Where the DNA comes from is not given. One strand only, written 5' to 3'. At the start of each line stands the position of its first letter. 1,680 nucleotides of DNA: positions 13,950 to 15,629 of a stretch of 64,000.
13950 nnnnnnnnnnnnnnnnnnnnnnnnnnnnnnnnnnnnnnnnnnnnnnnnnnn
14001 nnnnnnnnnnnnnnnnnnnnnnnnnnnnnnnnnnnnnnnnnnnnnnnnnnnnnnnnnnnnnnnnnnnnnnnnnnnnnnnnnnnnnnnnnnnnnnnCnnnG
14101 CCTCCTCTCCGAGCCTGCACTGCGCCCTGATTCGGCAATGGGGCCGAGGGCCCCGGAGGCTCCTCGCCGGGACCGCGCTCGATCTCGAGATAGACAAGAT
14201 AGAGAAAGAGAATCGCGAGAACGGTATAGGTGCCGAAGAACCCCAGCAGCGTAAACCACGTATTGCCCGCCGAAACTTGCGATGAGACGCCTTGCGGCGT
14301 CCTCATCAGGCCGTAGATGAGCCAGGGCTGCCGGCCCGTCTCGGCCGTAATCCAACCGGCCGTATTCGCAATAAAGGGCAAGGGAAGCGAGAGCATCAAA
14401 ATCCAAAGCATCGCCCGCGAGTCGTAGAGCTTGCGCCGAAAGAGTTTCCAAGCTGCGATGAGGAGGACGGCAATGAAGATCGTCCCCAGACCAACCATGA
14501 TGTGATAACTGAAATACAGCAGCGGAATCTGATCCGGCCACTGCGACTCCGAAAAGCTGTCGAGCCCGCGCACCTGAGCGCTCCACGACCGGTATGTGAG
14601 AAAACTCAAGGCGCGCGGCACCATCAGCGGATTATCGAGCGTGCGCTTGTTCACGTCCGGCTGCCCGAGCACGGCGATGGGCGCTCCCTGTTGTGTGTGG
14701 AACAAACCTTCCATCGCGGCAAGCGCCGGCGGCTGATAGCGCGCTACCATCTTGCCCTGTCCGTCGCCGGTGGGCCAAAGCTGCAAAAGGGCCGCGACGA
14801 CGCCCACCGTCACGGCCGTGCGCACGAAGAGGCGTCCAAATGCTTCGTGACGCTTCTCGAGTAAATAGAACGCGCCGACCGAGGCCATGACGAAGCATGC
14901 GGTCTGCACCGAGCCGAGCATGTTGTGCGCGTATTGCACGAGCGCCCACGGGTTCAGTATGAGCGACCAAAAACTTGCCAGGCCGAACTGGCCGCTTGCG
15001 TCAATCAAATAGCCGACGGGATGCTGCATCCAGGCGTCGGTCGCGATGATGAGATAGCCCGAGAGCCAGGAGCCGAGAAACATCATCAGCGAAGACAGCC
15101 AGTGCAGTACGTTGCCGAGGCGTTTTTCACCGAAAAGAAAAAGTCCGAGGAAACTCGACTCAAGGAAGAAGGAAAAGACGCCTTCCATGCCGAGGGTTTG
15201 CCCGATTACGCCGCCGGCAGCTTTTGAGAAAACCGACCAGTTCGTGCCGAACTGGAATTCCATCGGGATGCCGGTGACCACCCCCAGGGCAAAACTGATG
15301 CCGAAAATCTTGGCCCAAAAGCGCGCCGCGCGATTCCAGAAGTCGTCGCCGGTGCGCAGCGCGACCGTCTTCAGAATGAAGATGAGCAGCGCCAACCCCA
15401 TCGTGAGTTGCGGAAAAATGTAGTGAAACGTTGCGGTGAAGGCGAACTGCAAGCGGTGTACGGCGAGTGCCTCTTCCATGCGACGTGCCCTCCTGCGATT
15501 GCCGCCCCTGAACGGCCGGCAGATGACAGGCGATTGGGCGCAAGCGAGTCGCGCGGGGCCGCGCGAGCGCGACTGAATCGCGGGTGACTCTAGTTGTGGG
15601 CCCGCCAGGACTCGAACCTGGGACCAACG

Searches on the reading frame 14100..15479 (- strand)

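Call 52: search_protein_families(library=pfam, proteins=[window:14100-15479:-], max_evalue=0.00001)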
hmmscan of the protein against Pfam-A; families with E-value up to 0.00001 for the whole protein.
window:14100-15479:- (460 aa): 1 family
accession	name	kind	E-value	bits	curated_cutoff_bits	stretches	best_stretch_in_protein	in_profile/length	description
PF01654.22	Cyt_bd_oxida_I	-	2.5e-147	491.3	26.2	1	8-437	2-418/418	Cytochrome bd terminal oxidase subunit I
